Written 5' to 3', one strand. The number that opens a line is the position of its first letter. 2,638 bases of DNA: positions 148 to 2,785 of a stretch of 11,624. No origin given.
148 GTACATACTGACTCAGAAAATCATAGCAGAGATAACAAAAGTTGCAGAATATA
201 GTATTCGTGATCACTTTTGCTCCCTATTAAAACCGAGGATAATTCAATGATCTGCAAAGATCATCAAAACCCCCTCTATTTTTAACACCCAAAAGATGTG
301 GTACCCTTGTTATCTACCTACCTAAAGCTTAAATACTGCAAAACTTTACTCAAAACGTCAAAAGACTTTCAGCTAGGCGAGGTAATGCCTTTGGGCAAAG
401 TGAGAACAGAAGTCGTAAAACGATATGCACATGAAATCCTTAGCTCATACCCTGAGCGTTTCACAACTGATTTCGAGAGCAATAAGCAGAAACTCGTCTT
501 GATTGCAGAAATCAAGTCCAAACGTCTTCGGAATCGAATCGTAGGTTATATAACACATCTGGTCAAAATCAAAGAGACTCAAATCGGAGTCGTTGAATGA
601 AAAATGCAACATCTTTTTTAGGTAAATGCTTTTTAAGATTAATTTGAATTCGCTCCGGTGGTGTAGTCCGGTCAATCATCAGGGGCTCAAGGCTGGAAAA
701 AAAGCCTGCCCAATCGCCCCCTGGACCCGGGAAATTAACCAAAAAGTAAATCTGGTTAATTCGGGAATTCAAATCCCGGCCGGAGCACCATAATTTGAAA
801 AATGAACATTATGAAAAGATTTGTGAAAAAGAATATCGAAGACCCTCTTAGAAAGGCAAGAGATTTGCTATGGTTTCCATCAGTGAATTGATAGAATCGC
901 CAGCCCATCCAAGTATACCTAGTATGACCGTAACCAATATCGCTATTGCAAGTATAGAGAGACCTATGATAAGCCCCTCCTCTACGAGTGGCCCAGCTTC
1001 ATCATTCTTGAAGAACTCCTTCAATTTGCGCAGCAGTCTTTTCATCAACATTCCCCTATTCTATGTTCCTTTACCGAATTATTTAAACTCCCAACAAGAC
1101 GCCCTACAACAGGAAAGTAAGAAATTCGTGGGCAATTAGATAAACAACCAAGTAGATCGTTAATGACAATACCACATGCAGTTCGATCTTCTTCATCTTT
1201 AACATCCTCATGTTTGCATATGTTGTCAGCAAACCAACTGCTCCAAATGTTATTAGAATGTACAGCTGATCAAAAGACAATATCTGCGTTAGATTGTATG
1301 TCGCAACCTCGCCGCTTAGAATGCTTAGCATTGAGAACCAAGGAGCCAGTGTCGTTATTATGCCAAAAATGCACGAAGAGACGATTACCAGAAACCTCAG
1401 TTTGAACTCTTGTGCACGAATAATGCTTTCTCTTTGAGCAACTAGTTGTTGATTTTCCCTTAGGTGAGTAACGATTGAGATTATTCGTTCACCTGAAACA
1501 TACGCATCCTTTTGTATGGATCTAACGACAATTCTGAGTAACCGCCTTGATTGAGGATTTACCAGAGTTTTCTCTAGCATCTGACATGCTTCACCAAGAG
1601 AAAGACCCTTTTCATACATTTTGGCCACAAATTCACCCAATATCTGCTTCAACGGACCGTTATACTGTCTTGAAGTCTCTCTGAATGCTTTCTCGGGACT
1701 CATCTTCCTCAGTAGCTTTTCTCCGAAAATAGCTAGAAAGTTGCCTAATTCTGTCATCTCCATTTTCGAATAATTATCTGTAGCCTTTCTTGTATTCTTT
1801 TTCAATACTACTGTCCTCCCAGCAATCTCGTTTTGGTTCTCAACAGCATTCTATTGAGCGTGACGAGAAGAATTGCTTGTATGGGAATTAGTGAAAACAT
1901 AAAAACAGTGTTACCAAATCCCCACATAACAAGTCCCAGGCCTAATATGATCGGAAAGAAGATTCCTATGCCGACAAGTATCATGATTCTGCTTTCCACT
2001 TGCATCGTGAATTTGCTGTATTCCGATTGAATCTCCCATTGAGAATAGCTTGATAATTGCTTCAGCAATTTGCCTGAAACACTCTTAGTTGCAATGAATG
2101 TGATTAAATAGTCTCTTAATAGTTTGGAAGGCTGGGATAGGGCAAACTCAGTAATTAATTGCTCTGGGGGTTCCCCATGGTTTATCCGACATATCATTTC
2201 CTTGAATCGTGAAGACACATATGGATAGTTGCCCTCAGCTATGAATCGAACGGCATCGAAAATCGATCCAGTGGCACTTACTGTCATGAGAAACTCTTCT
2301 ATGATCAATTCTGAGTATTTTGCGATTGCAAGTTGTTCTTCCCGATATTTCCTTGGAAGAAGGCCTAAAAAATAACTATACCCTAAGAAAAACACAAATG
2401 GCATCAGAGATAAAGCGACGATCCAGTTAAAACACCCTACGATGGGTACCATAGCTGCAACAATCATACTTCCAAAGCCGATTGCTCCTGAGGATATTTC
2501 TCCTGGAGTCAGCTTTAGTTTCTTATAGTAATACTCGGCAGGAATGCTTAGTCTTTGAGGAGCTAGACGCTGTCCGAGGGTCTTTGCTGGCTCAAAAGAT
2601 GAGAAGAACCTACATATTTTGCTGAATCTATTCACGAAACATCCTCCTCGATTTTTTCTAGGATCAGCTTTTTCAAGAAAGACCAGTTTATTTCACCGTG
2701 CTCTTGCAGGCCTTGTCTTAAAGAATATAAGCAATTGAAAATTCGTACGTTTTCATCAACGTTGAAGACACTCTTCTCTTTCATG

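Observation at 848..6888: Candidate under-described archaeal Tad/Flp-like pilus system with an accessory pseudo-enzyme module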

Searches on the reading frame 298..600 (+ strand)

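Call 115: search_protein_families(library=pfam, proteins=[window:298-600:+], max_evalue=0.01)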
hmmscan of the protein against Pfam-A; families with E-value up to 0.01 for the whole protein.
window:298-600:+ (100 aa): 2 families
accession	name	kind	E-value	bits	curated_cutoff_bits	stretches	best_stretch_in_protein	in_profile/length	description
PF00833.23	Ribosomal_S17e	-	2.2e-17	63.6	22.8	1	33-90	2-59/122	Ribosomal S17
PF06605.17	Prophage_tail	-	0.0023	18.1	31.3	1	17-76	27-89/250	Prophage endopeptidase tail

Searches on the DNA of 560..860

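Call 114: search_rna_families(source=window, start=560, end=860, threshold=evalue, max_evalue=1)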
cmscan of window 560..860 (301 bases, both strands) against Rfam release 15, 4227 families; matches with E-value up to 1: 2.
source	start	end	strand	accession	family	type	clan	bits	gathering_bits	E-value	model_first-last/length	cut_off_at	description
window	689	782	-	RF02876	AS-pc02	Gene; antisense;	-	14.9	40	0.15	1-185/185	no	Antisense to pHK01_099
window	741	786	-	RF01394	isrK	Gene; sRNA;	-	14.2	50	0.81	1-77/77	no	isrK Hfq binding RNA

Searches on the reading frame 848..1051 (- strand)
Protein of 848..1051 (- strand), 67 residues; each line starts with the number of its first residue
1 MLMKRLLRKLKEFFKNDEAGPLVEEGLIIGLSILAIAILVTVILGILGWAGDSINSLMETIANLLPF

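Call 4: search_protein_families(library=pfam, proteins=[window:848-1051:-], max_evalue=0.1)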
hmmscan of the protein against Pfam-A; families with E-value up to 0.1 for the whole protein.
window:848-1051:- (67 aa): 0 families

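Call 5: search_protein_families(library=ncbifam, proteins=[window:848-1051:-], max_evalue=0.1)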
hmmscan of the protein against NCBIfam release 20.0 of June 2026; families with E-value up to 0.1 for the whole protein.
window:848-1051:- (67 aa): 0 families

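Call 85: search_protein_families(library=pfam, alignment_id=A6, max_evalue=1)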
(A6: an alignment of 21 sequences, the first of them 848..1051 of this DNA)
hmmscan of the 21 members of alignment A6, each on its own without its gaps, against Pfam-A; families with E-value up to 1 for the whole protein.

A. member 1, window:848-1051:- (67 aa): 1 family
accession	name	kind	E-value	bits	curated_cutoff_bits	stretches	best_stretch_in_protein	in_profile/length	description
PF19314.4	DUF5917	-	0.15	12.6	27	1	2-64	4-66/94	Family of unknown function (DUF5917)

B. families by the number of members that match (of 21 scanned): 19 families
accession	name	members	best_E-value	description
PF15330.11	SIT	3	0.097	SHP2-interacting transmembrane adaptor protein, SIT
PF07790.16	Pilin_N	1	0.0054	Archaeal Type IV pilin, N-terminal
PF00584.25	SecE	1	0.0088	SecE/Sec61-gamma subunits of protein translocation complex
PF20040.4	DUF6442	1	0.02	Family of unknown function (DUF6442)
PF15052.11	TMEM169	1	0.026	TMEM169 protein family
PF24195.1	DUF7420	1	0.037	Family of unknown function (DUF7420)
PF06783.16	UPF0239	1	0.044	Uncharacterised protein family (UPF0239)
PF23854.1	DUF7217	1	0.055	Domain of unknown function (DUF7217)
PF06570.16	DUF1129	1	0.067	Protein of unknown function (DUF1129)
PF03186.18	CobD_Cbib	1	0.074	CobD/Cbib protein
PF23711.1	DUF7156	1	0.077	Family of unknown function (DUF7156)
PF06103.16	DUF948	1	0.1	Bacterial protein of unknown function (DUF948)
PF12911.12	OppC_N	1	0.12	N-terminal TM domain of oligopeptide transport permease C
PF19314.4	DUF5917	1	0.15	Family of unknown function (DUF5917)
PF17280.7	DUF5345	1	0.16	Family of unknown function (DUF5345)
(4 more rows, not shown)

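Call 86: search_protein_families(library=ncbifam, alignment_id=A6, max_evalue=1)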
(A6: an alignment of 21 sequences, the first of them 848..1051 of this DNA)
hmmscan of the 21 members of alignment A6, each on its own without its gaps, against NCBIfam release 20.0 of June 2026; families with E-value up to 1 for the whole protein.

A. member 1, window:848-1051:- (67 aa): 0 families

B. families by the number of members that match (of 21 scanned): 10 families
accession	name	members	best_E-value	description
NF051431.1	Rv0361_Cterm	2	0.43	Rv0361 family membrane protein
NF033615.1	CDF_MamM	1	0.0099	magnetosome biogenesis CDF transporter MamM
TIGR03426.1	shape_MreD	1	0.014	rod shape-determining protein MreD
TIGR01726.1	HEQRo_perm_3TM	1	0.032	ABC transporter permease subunit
NF005733.0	PRK07558.1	1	0.048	F0F1 ATP synthase subunit C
TIGR02848.1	spore_III_AC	1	0.058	stage III sporulation protein AC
TIGR02599.1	TIGR02599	1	0.076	Verru_Chthon cassette protein C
NF046082.1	assoc_w_XrtX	1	0.1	XrtX-associated membrane protein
NF051476.1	CDiGphdiTpdA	1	0.18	cyclic di-GMP phosphodiesterase TpdA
TIGR00928.1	purB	1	0.26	adenylosuccinate lyase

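Call 100: search_protein_representatives(alignment_id=A6)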
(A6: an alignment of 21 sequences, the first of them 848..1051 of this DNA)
Query: 21 sequences, 70 profile positions. Proteins with E-value up to 0.001 (for the whole library): 171; up to 1e-10: 46; up to 1e-30: 0. The best 150 are listed.
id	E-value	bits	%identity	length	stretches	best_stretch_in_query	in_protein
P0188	2.6e-21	91.5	-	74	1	2-70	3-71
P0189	9.4e-21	89.7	-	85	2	1-68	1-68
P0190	1.4e-20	89.2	-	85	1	1-64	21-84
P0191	4.0e-20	87.7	-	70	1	2-69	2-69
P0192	1.1e-19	86.3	-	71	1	1-69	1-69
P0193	1.6e-19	85.8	-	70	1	1-69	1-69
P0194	1.7e-18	82.5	-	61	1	5-64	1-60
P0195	3.3e-18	81.6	-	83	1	5-69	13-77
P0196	1.2e-17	79.7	-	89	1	4-70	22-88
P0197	1.6e-17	79.4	-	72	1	1-69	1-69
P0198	3.0e-16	75.3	-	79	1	4-68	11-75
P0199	7.7e-16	74.0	-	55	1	13-63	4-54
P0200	1.1e-15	73.5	-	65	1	2-59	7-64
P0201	2.0e-15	72.7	-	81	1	3-68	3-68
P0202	2.8e-15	72.2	-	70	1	7-70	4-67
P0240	3.8e-10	55.7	-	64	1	7-59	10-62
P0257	1.9e-09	53.5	-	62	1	8-56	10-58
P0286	3.4e-08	49.5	-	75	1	9-59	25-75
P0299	1.7e-07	47.2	-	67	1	2-55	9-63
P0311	8.0e-07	45.1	-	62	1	15-56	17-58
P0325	5.0e-06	42.5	-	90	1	12-57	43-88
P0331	1.0e-05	41.5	-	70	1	17-59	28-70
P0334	1.3e-05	41.2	-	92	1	10-58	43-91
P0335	1.6e-05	41.0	-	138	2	1-59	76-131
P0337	1.9e-05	40.7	-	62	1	2-58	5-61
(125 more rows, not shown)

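Call 102: search_protein_families(library=pfam, proteins=[P0240, P0257, P0286, P0299, P0311, P0325, P0331, P0334, P0335, P0337], max_evalue=0.1)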
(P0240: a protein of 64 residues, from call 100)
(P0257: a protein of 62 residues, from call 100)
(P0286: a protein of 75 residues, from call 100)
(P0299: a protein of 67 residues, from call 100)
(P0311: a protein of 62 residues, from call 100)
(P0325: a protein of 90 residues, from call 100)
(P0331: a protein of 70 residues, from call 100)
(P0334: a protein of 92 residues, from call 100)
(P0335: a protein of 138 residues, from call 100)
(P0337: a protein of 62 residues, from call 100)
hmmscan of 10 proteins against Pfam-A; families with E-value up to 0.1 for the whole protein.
P0240 (64 aa): 2 families
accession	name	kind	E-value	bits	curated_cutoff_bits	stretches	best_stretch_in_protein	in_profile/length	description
PF04964.19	Flp_Fap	-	0.012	15.8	32.2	1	17-44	4-27/46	Flp/Fap pilin component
PF12420.13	DUF3671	-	0.076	12.9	34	1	2-50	133-182/223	Fam-L, Fam-M like protein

P0257 (62 aa): 1 family
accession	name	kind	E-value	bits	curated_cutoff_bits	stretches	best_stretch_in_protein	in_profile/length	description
PF04964.19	Flp_Fap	-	8.2e-06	26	32.2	1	13-62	1-43/46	Flp/Fap pilin component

P0286 (75 aa): 2 families
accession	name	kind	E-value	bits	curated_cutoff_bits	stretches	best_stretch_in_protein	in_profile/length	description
PF14029.11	DUF4244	-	0.028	14.3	27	1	24-54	3-37/54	Protein of unknown function (DUF4244)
PF04964.19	Flp_Fap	-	0.034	14.4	32.2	1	28-44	2-18/46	Flp/Fap pilin component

P0299 (67 aa): 1 family
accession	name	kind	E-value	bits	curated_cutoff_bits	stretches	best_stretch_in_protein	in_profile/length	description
PF04964.19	Flp_Fap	-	0.004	17.4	32.2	1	20-47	2-27/46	Flp/Fap pilin component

P0311 (62 aa): 0 families

P0325 (90 aa): 1 family
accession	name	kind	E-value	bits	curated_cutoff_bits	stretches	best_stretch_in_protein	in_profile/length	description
PF07353.17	Uroplakin_II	-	0.068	13.1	20.4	1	40-75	140-173/179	Uroplakin II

P0331 (70 aa): 1 family
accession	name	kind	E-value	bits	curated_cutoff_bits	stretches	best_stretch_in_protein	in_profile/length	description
PF11372.14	DUF3173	-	0.0045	17.3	25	1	6-40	24-56/58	Domain of unknown function (DUF3173)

P0334 (92 aa): 0 families

P0335 (138 aa): 10 families
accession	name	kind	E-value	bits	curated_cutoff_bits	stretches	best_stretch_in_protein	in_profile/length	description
PF04964.19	Flp_Fap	-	4.1e-19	68.5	32.2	2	87-129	2-44/46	Flp/Fap pilin component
PF04956.18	TrbC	-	8e-05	23.2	27.9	1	98-135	15-52/98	TrbC/VIRB2 pilin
PF12555.13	SteA-like_C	-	0.00044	20.7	26.4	0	98-119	18-39/52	SteA-like C-terminal domain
PF14078.11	DUF4259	-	0.0017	19.6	22.8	0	80-119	33-71/133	Domain of unknown function (DUF4259)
PF18456.6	CmlA_N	-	0.0025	17.6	25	0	80-133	71-124/232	Diiron non-heme beta-hydroxylase N-terminal domain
PF18920.5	DUF5671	-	0.0055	17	28.4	0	20-51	81-112/132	Domain of unknown function (DUF5671)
PF10605.15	3HBOH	-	0.02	13.6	27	0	90-128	336-374/688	3HB-oligomer hydrolase (3HBOH)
PF04888.17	SseC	-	0.04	14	30.2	0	94-137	130-173/312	Secretion system effector C (SseC) like family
PF18726.6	HEPN_SAV_6107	-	0.045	14.7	27.2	0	19-37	13-31/98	SAV_6107-like HEPN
PF09534.15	Trp_oprn_chp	-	0.078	13.3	29.6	0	13-39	38-64/180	Tryptophan-associated transmembrane protein (Trp_oprn_chp)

P0337 (62 aa): 0 families

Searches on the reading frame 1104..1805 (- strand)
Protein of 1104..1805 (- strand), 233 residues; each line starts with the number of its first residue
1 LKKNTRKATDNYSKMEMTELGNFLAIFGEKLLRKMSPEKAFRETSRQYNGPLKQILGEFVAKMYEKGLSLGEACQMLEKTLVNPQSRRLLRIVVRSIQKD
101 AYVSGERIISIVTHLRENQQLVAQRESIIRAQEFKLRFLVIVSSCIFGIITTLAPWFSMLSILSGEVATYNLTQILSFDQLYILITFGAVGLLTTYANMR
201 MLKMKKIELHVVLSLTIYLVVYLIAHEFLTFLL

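Call 4: search_protein_families(library=pfam, proteins=[window:1104-1805:-], max_evalue=0.1)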
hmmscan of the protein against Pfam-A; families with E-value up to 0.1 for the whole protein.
window:1104-1805:- (233 aa): 2 families
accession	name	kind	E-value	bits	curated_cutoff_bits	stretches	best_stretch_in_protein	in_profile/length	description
PF00482.28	T2SSF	-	0.005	17.2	25.2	1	34-151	12-120/125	Type II secretion system (T2SS), protein F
PF09880.14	DUF2107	-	0.066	13.8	27.5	0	159-203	25-70/73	Predicted membrane protein (DUF2107)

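Call 5: search_protein_families(library=ncbifam, proteins=[window:1104-1805:-], max_evalue=0.1)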
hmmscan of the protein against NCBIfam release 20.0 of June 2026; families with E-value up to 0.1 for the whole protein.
window:1104-1805:- (233 aa): 0 families

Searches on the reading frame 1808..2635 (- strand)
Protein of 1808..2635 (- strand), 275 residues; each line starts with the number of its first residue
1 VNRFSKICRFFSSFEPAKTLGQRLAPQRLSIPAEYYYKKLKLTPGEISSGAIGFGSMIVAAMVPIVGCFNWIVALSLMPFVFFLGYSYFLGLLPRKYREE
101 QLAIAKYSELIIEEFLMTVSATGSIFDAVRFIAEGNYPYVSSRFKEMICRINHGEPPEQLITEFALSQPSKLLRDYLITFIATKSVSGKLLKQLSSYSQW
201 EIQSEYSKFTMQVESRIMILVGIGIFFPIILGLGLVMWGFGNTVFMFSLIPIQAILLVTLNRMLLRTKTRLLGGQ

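Call 4: search_protein_families(library=pfam, proteins=[window:1808-2635:-], max_evalue=0.1)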
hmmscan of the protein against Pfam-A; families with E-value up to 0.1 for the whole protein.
window:1808-2635:- (275 aa): 2 families
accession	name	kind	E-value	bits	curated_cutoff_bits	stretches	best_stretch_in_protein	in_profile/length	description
PF00482.28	T2SSF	-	1.6e-08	35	25.2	1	112-231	2-121/125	Type II secretion system (T2SS), protein F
PF00487.30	FA_desaturase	-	0.087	13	29.7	0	172-251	95-177/253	Fatty acid desaturase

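Call 5: search_protein_families(library=ncbifam, proteins=[window:1808-2635:-], max_evalue=0.1)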
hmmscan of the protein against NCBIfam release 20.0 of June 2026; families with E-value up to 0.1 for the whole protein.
window:1808-2635:- (275 aa): 0 families
